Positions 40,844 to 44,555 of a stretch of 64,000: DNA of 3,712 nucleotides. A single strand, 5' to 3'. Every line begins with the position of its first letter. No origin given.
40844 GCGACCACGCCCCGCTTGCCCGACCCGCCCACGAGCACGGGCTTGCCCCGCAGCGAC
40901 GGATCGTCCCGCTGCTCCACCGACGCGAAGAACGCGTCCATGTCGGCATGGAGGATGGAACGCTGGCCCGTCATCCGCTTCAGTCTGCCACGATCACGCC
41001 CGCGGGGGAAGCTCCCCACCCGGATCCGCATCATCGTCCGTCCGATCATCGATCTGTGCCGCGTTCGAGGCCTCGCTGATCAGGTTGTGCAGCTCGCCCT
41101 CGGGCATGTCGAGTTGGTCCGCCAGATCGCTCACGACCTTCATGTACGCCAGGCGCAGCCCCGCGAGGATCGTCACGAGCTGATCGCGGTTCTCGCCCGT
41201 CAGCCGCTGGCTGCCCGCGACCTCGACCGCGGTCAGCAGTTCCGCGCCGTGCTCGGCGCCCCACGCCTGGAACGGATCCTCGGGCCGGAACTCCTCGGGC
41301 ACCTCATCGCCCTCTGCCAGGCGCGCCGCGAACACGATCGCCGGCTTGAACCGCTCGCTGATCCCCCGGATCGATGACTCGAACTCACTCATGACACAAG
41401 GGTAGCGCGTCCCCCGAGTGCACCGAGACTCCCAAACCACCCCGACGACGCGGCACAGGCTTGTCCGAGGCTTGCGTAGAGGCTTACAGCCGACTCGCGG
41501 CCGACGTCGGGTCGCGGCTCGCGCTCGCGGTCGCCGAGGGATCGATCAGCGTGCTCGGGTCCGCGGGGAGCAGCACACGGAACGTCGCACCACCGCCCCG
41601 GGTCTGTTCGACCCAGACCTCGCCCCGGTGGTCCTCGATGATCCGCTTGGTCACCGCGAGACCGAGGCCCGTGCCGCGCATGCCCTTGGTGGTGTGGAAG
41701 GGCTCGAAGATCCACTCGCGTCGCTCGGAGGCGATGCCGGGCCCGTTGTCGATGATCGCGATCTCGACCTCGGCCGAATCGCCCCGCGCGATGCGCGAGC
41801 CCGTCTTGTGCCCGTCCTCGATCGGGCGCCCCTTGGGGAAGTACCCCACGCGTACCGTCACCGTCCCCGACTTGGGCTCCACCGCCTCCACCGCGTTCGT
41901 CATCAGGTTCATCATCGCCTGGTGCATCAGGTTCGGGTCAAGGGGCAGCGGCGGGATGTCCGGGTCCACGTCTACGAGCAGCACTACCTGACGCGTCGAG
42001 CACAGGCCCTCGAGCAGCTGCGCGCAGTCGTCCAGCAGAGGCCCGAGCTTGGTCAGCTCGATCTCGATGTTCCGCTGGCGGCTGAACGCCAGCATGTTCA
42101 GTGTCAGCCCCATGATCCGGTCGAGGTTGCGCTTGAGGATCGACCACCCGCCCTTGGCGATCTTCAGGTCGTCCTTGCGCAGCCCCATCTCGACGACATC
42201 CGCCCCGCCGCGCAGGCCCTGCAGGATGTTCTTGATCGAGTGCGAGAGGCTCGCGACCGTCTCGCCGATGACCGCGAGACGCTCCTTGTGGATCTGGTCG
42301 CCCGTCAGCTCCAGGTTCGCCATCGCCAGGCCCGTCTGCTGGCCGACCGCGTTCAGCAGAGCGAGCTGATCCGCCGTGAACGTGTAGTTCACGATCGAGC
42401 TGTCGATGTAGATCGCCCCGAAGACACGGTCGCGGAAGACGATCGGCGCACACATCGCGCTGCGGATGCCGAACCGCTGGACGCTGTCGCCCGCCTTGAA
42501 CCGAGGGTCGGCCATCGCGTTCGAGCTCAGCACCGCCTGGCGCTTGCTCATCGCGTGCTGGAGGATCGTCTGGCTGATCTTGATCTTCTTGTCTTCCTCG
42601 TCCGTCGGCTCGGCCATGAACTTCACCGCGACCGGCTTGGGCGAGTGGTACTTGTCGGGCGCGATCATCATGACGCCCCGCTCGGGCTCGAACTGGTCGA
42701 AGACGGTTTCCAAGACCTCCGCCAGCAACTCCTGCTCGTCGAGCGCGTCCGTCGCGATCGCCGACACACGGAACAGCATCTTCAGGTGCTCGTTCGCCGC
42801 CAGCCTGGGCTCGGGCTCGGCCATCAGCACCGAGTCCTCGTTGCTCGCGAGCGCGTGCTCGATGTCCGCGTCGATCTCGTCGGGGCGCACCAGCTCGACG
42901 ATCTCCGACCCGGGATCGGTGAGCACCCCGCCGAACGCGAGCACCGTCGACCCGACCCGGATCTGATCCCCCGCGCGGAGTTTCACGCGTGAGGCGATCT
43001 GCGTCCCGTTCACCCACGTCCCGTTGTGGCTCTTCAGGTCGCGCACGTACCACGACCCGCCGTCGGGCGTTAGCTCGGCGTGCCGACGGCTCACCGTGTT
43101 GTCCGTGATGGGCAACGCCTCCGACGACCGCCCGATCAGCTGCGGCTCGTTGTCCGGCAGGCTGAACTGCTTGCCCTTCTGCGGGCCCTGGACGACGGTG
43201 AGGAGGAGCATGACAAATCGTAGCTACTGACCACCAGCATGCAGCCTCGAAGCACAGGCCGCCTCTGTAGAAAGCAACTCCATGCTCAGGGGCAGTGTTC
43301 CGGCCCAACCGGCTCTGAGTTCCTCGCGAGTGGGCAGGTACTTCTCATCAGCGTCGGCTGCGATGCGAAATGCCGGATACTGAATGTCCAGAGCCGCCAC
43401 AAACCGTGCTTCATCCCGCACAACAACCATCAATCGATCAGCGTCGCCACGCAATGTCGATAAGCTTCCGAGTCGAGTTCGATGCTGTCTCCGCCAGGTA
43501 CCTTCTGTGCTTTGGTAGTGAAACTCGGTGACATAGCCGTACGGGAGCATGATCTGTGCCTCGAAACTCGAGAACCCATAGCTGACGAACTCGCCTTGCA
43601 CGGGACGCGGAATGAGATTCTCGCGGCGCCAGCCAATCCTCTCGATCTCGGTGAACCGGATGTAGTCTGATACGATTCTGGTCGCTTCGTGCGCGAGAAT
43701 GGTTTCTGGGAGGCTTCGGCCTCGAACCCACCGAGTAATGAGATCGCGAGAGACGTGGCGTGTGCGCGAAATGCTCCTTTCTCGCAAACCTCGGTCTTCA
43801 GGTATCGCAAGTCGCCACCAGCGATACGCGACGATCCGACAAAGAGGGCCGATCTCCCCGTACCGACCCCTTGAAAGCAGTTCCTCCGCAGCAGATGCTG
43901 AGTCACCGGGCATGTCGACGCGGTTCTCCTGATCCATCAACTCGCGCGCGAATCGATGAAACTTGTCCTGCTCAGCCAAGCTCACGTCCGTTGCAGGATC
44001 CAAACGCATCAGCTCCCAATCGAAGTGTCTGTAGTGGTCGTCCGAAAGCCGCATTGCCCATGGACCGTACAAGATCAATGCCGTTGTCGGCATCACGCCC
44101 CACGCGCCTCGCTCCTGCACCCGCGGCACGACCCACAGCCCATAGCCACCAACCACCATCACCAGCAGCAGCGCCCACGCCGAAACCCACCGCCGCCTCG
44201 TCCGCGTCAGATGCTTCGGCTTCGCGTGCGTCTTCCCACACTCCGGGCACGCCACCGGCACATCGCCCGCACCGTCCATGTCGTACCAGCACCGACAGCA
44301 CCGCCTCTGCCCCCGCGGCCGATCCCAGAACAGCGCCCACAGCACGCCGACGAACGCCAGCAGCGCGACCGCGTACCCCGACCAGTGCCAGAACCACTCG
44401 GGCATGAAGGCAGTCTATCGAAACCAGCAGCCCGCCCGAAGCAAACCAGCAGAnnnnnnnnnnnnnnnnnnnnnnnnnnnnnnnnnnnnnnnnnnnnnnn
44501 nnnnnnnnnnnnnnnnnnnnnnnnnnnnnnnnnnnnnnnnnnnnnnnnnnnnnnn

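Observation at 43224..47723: Head-to-tail array of four membrane proteins with a near-identical TM-zinc ribbon-TM N-terminal module and swapped C-terminal domains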

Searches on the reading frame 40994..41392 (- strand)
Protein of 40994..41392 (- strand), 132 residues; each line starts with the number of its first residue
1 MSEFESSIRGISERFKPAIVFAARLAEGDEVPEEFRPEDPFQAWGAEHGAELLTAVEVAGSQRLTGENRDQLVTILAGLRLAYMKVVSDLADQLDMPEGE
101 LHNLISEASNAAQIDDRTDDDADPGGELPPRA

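Call 33: search_protein_families(library=padloc, proteins=[window:40994-41392:-], max_evalue=0.01)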
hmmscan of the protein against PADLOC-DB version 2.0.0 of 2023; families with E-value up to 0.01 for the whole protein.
window:40994-41392:- (132 aa): 0 families

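Call 34: search_protein_families(library=pfam, proteins=[window:40994-41392:-], max_evalue=1)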
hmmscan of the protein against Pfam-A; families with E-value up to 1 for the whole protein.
window:40994-41392:- (132 aa): 1 family
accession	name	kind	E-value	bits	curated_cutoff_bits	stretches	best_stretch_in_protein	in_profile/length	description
PF08899.16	DUF1844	-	0.16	12.6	27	1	45-84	36-75/76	Domain of unknown function (DUF1844)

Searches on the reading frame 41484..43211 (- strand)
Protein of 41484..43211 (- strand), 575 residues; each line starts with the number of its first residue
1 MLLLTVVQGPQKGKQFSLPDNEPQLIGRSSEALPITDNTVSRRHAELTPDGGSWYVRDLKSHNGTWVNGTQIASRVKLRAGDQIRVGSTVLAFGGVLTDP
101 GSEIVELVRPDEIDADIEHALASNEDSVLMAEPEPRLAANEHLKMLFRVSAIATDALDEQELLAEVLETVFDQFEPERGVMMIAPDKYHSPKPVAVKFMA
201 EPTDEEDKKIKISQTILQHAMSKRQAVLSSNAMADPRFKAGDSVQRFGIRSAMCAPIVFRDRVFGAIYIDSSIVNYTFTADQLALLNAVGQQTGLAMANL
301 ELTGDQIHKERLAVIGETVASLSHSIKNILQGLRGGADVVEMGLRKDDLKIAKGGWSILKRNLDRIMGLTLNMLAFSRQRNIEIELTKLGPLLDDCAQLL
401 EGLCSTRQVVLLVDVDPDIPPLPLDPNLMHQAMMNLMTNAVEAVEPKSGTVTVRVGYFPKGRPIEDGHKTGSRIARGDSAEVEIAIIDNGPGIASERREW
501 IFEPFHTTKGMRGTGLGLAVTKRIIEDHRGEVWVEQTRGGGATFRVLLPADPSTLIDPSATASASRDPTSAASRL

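Call 4: search_protein_families(library=pfam, proteins=[window:41484-43211:-], max_evalue=1)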
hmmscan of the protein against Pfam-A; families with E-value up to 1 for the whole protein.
window:41484-43211:- (575 aa): 8 families
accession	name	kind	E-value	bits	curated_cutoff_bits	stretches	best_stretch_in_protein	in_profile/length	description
PF02518.31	HATPase_c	-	1.7e-23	83.6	26.4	1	425-551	2-110/111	Histidine kinase-, DNA gyrase B-, and HSP90-like ATPase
PF00498.31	FHA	-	8.2e-19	68.2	20.7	1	26-87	3-67/67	FHA domain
PF16697.10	Yop-YscD_cpl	-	1.1e-15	58.1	33.2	1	6-94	2-91/94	Inner membrane component of T3SS, cytoplasmic domain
PF01590.32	GAF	-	3.5e-15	57.1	22.4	1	158-296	1-132/133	GAF domain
PF13185.12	GAF_2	-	3e-12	47.3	28.6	1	156-297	1-135/136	GAF domain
PF13492.12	GAF_3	-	1.4e-08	35.6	27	1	160-299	3-129/129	GAF domain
PF17913.6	FHA_2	-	0.00066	20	23.1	1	14-56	11-52/71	FHA domain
PF00512.31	HisKA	-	0.0026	18.2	26.9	1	317-380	4-64/66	His Kinase A (phospho-acceptor) domain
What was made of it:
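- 41484..43211 (-): Soluble FHA-GAF-HisKA-HATPase histidine kinase. It is the conserved 3' neighbour and the 3' boundary of the variable cassette. It has its own TACGAT box 5 nt before the ATG. Pfam hits: FHA 8e-19, GAF 3.5e-15, HATPase_c 1.7e-23 (call 4).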

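Call 5: search_protein_families(library=ncbifam, proteins=[window:41484-43211:-], max_evalue=1)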
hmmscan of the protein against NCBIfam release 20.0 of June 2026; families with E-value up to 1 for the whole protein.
window:41484-43211:- (575 aa): 84 families (the best 25 are shown)
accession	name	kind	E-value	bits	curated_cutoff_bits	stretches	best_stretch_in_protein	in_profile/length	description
NF008468.0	PRK11360.1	equivalog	8.9e-46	156.5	646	1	308-552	389-610/616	two-component system sensor histidine kinase AtoS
NF007688.0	PRK10364.1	equivalog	2.9e-33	115.3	479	1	304-551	229-452/460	two-component system sensor histidine kinase ZraS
NF010411.0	PRK13837.1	equivalog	3.4e-32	111.4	647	1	308-569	443-694/828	two-component system VirA-like sensor kinase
NF046026.1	HisKinCckACaul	equivalog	1.2e-31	109.5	1000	1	301-561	290-543/678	cell cycle histidine kinase CckA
NF046020.1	HisKinCckABruc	equivalog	1.9e-29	102.1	1000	1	309-552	474-709/868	cell cycle histidine kinase CckA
NF052573.1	HisKinEspAMyxo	equivalog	6.5e-28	97.2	1400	2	459-553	520-614/755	serine histidine kinase EspA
NF010076.0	PRK13557.1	subfamily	2.2e-25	89.1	631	1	311-564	159-408/540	histidine kinase famiy protein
NF008293.1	PRK11073.1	equivalog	3.1e-25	89.2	240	1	311-549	126-346/349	nitrogen regulation protein NR(II)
NF052574.1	HisKinEspCMyxo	equivalog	6.3e-25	87.5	1200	1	301-568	403-655/785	serine histidine kinase EspC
NF046044.1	PnpS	equivalog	1.5e-24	86.7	400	1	317-549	172-390/390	two-component system histidine kinase PnpS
NF006800.0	PRK09303.1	equivalog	2.8e-23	82.5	342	1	358-549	198-376/383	histidine kinase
NF049868.1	FhaB_Rv0019c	equivalog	2.9e-23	82.6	125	1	4-91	69-156/158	FHA domain-containing protein FhaB/FipA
NF047496.1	HK_LIC11548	equivalog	2.5e-22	79.4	750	1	307-549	352-588/589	LIC_11548 family sensor histidine kinase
NF007793.0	PRK10490.1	equivalog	7.8e-21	73.8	1123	1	240-558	585-890/895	two-component system sensor histidine kinase KdpD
TIGR02956.1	TMAO_torS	equivalog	8.4e-20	70.5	676.5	1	359-560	505-692/967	TMAO reductase system sensor histidine kinase/response regulator TorS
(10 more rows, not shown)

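Call 33: search_protein_families(library=padloc, proteins=[window:41484-43211:-], max_evalue=0.01)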
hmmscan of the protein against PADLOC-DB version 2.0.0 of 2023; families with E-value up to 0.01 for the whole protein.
window:41484-43211:- (575 aa): 0 families

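Call 63: find_homologous_proteins(query=window:41484-43211:-, max_evalue=1e-60)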
Query window:41484-43211:- (575 aa): 3453 proteins with E <= 1e-60 among 8000 candidates; the best 120 are listed.
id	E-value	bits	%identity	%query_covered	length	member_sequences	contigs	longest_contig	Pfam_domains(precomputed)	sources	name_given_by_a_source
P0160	0.0e+0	1277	100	100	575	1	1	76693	PF13185.13,PF00498.32,PF01590.33,PF02518.32,PF16697.11,PF13492.13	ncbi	-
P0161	0.0e+0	1168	90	100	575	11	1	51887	PF13185.13,PF00498.32,PF01590.33,PF02518.32,PF16697.11,PF13492.13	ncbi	ncbi:MAG: ATP-binding protein [Planctomycetota bacterium]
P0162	0.0e+0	1088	84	100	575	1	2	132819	PF13185.13,PF00498.32,PF01590.33,PF02518.32,PF16697.11,PF13492.13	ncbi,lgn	ncbi:MAG: ATP-binding protein [Phycisphaerales bacterium]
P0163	0.0e+0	1064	82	100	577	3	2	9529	PF13185.13,PF00498.32,PF01590.33,PF02518.32,PF16697.11,PF13492.13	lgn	-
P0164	0.0e+0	1061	82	100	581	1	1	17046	PF13185.13,PF00498.32,PF01590.33,PF02518.32,PF16697.11,PF13492.13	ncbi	ncbi:MAG: ATP-binding protein [Planctomycetota bacterium]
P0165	1.3e-297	1006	78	99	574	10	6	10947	PF13185.13,PF00498.32,PF01590.33,PF02518.32,PF16697.11,PF13492.13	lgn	-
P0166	2.7e-295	998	77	99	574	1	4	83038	PF13185.13,PF00498.32,PF01590.33,PF02518.32,PF16697.11,PF13492.13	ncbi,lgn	-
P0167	1.7e-292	989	77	99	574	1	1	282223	PF13185.13,PF00498.32,PF01590.33,PF02518.32,PF16697.11,PF13492.13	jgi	jgi:two-component system NtrC family sensor kinase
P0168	2.5e-292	989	76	100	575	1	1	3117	PF13185.13,PF00498.32,PF01590.33,PF02518.32,PF16697.11,PF13492.13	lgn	-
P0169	8.0e-291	984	77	100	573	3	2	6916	PF13185.13,PF00498.32,PF01590.33,PF02518.32,PF16697.11,PF13492.13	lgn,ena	-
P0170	1.8e-289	979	76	98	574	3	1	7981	PF13185.13,PF00498.32,PF01590.33,PF02518.32,PF16697.11,PF13492.13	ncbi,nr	ncbi:MAG: hypothetical protein COB69_07980 [Phycisphaera sp.]|nr:MAG: hypothetical protein COB69_079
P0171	2.4e-289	979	76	100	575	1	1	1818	PF13185.13,PF00498.32,PF01590.33,PF02518.32,PF16697.11,PF13492.13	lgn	-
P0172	3.1e-289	978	76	99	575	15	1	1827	PF13185.13,PF00498.32,PF01590.33,PF02518.32,PF16697.11,PF13492.13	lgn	-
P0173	3.5e-289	978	75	99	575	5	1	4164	PF13185.13,PF00498.32,PF01590.33,PF02518.32,PF16697.11,PF13492.13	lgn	-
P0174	9.2e-268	907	84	85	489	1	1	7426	PF13185.13,PF01590.33,PF02518.32,PF13492.13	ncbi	ncbi:MAG: ATP-binding protein, partial [Planctomycetota bacterium]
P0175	1.3e-240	818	63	98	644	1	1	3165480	PF13185.13,PF00498.32,PF01590.33,PF02518.32,PF16697.11,PF13492.13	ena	-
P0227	1.1e-223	762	61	98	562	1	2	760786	PF13185.13,PF00498.32,PF01590.33,PF02518.32,PF16697.11,PF13492.13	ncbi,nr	ncbi:MAG: FHA domain-containing protein [Phycisphaeraceae bacterium]|nr:FHA domain-containing protei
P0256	3.5e-221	754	60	98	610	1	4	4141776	PF13185.13,PF00498.32,PF01590.33,PF02518.32,PF16697.11,PF13492.13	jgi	jgi:signal transduction histidine kinase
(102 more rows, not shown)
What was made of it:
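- The kinase is a core gene across Phycisphaerae (3,453 hits, ~60% identity, call 63).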

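Call 64: find_encoding_contigs(protein=P0175, flank=5000, max_places=1)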
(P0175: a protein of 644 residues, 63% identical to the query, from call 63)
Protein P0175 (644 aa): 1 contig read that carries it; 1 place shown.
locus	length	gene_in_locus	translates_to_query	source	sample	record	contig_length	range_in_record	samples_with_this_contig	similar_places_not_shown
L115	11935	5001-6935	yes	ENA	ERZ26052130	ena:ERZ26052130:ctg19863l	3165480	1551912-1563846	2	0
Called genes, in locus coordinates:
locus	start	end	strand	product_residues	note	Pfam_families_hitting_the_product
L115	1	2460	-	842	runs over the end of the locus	PF02861:Clp_N, PF23569:NBD_SMAX1, PF00004:AAA, PF17871:AAA_lid_9, PF07724:AAA_2, PF00004:AAA, PF07728:AAA_5, PF10431:ClpB_D2-small, +5 more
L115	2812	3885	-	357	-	-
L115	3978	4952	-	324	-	PF06144:DNA_pol3_delta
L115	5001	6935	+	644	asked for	PF16697:Yop-YscD_cpl, PF00498:FHA, PF01590:GAF, PF13185:GAF_2 (weak), PF13492:GAF_3 (weak), PF02518:HATPase_c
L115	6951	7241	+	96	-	-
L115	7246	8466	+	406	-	PF00817:IMS, PF11799:IMS_C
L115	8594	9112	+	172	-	PF13637:Ank_4 (faint), PF13606:Ank_3 (faint), PF13857:Ank_5 (faint), PF00023:Ank (weak), PF12796:Ank_2 (weak), PF00023:Ank (weak)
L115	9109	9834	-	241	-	PF02678:Pirin, PF07883:Cupin_2 (faint), PF17954:Pirin_C_2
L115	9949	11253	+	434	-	PF01979:Amidohydro_1, PF07969:Amidohydro_3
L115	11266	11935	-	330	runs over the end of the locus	PF02629:CoA_binding, PF13607:Succ_CoA_lig (weak), PF00549:Ligase_CoA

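Call 65: find_encoding_contigs(protein=P0227, flank=5000, max_places=1)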
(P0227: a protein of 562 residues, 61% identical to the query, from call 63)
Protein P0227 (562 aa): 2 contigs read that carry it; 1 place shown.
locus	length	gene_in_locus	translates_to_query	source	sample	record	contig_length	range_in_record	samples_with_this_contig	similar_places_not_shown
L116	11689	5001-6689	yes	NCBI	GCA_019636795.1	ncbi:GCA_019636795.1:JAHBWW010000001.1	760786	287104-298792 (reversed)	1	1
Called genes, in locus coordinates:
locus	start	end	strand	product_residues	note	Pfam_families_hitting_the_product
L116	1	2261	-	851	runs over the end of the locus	PF02861:Clp_N, PF05621:TniB (weak), PF00004:AAA, PF17871:AAA_lid_9, PF00004:AAA, PF07724:AAA_2, PF07728:AAA_5, PF10431:ClpB_D2-small, +5 more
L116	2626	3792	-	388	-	-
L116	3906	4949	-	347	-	-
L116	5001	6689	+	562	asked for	PF16697:Yop-YscD_cpl, PF00498:FHA, PF01590:GAF, PF13185:GAF_2, PF13492:GAF_3 (weak), PF02518:HATPase_c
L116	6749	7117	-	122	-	-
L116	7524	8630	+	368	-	PF07963:N_methyl (faint)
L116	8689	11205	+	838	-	PF13567:DUF4131, PF03772:Competence, PF00753:Lactamase_B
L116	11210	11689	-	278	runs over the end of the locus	-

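Call 66: find_encoding_contigs(protein=P0256, flank=5000, max_places=1)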
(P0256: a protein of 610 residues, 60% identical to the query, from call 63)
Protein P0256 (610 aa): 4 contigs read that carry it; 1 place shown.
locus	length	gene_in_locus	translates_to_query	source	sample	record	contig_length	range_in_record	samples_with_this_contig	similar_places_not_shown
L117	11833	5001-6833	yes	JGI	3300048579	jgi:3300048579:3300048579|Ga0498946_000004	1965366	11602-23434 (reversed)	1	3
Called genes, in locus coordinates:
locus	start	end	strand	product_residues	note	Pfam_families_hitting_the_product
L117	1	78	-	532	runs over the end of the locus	PF04293:SpoVR, PF24755:SpoVR_C (weak)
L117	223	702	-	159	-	-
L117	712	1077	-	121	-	PF02537:CRCB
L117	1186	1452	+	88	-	-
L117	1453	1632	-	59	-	-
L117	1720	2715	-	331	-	-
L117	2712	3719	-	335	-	PF01522:Polysacc_deac_1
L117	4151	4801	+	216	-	-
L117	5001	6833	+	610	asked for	PF16697:Yop-YscD_cpl, PF00498:FHA, PF13185:GAF_2, PF01590:GAF, PF13492:GAF_3 (weak), PF02518:HATPase_c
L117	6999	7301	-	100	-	PF09723:Zn_ribbon_8 (weak)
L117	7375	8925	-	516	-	-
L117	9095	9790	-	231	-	PF00753:Lactamase_B (weak)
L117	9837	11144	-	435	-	PF03065:Glyco_hydro_57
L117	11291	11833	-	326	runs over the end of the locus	-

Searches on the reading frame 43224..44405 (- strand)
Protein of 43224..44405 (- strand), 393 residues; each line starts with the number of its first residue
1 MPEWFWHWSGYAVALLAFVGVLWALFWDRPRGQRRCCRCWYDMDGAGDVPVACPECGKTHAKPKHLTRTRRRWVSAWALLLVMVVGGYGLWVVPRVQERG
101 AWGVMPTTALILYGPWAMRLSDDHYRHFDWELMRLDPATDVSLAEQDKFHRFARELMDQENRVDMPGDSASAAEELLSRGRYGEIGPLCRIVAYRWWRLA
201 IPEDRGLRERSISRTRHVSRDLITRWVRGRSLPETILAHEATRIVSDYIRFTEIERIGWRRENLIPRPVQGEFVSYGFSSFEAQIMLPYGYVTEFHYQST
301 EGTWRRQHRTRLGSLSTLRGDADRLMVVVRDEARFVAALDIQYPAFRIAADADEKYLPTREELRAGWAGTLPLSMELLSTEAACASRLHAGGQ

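Call 4: search_protein_families(library=pfam, proteins=[window:43224-44405:-], max_evalue=1)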
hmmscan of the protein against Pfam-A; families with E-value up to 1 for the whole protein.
window:43224-44405:- (393 aa): 1 family
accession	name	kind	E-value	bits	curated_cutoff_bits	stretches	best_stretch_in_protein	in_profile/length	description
PF04995.19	CcmD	-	0.82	10.2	25.6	1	8-31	8-31/44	Heme exporter protein D (CcmD)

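Call 5: search_protein_families(library=ncbifam, proteins=[window:43224-44405:-], max_evalue=1)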
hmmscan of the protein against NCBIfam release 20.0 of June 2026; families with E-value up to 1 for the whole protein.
window:43224-44405:- (393 aa): 1 family
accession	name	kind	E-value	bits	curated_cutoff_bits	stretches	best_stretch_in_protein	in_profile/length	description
NF041909.1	HVO_2753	equivalog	0.071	13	80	1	31-59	7-35/59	HVO_2753 family zinc finger protein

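Call 33: search_protein_families(library=padloc, proteins=[window:43224-44405:-], max_evalue=0.01)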
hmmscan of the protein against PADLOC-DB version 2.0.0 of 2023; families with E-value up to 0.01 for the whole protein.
window:43224-44405:- (393 aa): 0 families

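Call 69: list_cluster_members(proteins=[window:43224-44405:-, window:44454-45404:-, window:45431-46462:-, window:46551-47711:-, window:41484-43211:-])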
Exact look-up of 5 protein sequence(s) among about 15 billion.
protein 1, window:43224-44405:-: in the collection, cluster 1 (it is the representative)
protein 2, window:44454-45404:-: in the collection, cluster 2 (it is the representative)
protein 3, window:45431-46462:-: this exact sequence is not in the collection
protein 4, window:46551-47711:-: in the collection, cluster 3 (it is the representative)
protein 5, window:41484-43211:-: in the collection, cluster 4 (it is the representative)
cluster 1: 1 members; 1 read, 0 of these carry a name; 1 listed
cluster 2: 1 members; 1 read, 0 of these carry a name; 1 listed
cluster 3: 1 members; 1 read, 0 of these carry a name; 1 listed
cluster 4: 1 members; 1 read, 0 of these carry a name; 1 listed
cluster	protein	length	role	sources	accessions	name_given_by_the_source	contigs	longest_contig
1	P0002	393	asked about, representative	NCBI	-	-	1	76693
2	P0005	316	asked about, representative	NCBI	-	-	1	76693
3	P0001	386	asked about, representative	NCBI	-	-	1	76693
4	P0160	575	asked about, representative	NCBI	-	-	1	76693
